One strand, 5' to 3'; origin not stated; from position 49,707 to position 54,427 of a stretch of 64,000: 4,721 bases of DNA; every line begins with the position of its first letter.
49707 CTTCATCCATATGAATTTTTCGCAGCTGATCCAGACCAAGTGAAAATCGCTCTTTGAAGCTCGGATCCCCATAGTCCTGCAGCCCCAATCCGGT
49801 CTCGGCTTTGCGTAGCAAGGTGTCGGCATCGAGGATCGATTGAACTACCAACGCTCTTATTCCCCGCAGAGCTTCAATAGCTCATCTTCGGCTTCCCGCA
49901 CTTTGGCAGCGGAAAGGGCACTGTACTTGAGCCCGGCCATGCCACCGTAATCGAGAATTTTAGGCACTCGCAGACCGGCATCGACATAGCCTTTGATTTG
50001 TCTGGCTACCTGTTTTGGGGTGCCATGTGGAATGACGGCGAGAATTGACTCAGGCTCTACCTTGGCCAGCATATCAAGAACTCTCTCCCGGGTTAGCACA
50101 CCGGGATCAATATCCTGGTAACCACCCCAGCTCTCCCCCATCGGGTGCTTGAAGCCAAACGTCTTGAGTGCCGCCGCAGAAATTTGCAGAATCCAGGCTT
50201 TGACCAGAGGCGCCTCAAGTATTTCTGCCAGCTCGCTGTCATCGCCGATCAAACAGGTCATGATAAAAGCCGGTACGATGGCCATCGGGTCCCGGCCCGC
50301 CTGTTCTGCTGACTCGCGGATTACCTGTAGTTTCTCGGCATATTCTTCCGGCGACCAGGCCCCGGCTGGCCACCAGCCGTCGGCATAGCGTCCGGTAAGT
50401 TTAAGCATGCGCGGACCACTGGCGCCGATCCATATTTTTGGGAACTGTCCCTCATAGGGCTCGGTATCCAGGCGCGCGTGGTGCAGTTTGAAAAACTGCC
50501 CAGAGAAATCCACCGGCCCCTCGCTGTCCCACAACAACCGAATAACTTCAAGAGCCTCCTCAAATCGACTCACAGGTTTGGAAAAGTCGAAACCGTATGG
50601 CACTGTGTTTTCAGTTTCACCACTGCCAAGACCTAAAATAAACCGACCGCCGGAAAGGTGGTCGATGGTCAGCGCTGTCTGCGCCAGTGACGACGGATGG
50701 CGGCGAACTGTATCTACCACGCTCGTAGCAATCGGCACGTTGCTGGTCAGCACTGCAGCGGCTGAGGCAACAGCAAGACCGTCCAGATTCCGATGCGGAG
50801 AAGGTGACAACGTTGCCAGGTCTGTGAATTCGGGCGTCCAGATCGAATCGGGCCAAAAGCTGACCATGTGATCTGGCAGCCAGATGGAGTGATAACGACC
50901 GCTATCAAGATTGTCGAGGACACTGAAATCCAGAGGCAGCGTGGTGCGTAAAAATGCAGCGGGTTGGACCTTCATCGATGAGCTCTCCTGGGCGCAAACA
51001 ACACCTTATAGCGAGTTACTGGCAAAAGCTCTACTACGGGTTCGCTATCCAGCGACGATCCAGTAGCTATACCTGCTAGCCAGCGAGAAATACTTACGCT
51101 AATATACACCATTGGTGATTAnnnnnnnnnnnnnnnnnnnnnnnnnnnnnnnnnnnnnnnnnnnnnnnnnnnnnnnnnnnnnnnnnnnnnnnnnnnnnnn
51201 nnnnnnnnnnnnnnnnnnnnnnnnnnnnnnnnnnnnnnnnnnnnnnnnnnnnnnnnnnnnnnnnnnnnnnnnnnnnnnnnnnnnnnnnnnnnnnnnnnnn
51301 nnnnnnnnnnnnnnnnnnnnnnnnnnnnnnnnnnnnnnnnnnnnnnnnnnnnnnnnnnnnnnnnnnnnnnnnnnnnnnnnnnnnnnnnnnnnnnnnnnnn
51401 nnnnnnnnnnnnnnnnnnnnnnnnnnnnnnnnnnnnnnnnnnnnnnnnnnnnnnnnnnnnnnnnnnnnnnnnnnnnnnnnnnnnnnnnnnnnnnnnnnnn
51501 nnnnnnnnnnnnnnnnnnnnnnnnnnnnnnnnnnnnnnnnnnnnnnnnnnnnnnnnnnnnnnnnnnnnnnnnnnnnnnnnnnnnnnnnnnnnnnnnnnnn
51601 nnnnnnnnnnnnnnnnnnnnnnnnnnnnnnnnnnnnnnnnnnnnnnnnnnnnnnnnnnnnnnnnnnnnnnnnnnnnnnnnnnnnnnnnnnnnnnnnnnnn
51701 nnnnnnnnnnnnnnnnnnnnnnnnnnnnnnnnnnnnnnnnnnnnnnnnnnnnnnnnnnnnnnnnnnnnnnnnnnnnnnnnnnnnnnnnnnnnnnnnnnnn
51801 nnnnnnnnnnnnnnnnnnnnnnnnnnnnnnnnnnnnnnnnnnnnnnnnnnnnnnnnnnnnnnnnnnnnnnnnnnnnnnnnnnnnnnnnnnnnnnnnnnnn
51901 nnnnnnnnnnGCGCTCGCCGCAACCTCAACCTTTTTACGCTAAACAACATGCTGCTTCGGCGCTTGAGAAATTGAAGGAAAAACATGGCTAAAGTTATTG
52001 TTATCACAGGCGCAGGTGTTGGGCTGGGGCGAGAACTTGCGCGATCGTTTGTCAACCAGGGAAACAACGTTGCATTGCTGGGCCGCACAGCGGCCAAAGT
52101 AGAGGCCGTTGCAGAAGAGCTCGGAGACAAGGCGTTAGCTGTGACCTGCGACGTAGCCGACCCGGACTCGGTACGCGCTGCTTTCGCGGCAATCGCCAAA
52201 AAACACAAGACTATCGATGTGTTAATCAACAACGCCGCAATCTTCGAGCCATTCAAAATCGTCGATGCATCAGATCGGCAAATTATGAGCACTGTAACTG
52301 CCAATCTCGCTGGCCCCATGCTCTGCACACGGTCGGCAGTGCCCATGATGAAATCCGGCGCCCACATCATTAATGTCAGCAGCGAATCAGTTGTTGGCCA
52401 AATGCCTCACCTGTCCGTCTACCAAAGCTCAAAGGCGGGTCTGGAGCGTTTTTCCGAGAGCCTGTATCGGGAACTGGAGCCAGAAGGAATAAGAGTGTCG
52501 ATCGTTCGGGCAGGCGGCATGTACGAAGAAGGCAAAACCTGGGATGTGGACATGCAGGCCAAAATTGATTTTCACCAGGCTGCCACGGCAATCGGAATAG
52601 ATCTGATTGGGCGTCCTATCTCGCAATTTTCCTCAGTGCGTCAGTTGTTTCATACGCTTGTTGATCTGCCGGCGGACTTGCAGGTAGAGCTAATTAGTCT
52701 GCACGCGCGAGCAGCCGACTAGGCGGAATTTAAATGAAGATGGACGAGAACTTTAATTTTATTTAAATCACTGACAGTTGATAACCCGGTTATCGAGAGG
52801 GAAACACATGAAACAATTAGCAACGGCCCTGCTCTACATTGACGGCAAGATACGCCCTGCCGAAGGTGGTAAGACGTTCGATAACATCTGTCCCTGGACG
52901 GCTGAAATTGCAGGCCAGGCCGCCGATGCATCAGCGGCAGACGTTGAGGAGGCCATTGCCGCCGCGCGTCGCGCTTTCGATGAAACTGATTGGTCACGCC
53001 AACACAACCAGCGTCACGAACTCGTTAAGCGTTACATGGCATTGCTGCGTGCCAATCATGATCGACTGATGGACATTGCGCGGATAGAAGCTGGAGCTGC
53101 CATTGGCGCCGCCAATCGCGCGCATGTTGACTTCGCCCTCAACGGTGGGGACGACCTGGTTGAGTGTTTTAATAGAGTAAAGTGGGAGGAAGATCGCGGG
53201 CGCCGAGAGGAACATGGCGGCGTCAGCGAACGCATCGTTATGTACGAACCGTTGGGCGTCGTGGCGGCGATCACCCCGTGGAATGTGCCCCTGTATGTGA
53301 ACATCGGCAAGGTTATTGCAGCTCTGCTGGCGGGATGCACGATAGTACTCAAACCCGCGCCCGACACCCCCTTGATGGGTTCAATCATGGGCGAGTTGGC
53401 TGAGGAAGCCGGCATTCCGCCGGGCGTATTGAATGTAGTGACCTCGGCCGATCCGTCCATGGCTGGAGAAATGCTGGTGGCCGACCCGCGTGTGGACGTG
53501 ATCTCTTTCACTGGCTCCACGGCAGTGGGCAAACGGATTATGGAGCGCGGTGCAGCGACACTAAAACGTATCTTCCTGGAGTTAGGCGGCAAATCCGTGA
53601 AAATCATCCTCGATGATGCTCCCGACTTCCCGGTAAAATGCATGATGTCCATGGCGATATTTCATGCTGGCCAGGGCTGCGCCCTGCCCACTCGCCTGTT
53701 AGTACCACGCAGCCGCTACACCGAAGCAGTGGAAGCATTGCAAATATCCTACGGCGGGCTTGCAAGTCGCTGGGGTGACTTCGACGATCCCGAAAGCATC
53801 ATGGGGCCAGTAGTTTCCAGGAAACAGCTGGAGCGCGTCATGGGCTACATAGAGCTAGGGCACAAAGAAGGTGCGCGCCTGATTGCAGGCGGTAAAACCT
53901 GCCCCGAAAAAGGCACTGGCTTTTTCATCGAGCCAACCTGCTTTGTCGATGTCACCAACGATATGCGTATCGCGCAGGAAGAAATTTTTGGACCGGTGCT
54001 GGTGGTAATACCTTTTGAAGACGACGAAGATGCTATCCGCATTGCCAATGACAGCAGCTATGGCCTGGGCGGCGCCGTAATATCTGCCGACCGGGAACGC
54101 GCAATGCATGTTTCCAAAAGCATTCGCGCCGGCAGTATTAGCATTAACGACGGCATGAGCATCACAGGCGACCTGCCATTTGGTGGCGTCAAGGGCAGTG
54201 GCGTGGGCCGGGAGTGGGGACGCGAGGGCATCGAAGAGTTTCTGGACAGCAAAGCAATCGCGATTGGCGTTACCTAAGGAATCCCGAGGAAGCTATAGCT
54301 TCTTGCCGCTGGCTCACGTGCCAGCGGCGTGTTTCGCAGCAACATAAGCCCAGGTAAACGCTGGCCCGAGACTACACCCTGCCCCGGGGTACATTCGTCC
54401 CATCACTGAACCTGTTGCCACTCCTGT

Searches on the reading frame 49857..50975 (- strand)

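Call 16: search_protein_families(library=pfam, proteins=[window:49857-50975:-])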
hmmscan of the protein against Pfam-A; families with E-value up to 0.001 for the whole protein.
window:49857-50975:- (372 aa): 1 family
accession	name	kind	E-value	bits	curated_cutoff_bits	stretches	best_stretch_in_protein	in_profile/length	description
PF00296.26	Bac_luciferase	-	1.5e-56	192.5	27.9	1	43-335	38-312/314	Luciferase-like monooxygenase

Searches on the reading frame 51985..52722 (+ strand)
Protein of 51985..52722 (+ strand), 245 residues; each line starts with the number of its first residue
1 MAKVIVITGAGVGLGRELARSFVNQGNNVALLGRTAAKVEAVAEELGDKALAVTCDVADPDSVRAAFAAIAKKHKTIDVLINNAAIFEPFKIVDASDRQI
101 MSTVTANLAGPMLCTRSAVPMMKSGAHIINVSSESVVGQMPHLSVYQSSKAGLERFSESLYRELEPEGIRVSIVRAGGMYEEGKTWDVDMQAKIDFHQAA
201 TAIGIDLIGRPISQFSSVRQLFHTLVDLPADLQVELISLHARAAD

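Call 16: search_protein_families(library=pfam, proteins=[window:51985-52722:+])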
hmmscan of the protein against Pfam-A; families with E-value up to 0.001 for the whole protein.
window:51985-52722:+ (245 aa): 7 families
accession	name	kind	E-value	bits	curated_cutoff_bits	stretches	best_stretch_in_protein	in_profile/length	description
PF00106.31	adh_short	-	2.5e-47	161.3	26.6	1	3-179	1-182/195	short chain dehydrogenase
PF13561.12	adh_short_C2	-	3.1e-38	132.1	27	1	9-179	1-176/236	Enoyl-(Acyl carrier protein) reductase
PF08659.16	KR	-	4.7e-12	46.6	22.6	1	5-159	3-162/180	KR domain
PF02719.21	Polysacc_synt_2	-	8.4e-07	28.9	20.2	1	5-177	1-169/293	Polysaccharide biosynthesis protein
PF04321.23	RmlD_sub_bind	-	6.5e-06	25.9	27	1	5-136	3-104/287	RmlD substrate binding domain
PF13460.12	NAD_binding_10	-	1.4e-05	25.5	27.2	1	9-185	1-152/184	NAD(P)H-binding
PF01370.27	Epimerase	-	8.3e-05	22.5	20.9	1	5-142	1-124/240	NAD dependent epimerase/dehydratase family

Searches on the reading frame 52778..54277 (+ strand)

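Call 16: search_protein_families(library=pfam, proteins=[window:52778-54277:+])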
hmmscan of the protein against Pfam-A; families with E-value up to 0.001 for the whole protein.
window:52778-54277:+ (499 aa): 1 family
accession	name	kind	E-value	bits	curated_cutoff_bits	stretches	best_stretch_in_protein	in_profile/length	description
PF00171.27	Aldedh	-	5.1e-140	467.5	23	1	29-494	5-461/461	Aldehyde dehydrogenase family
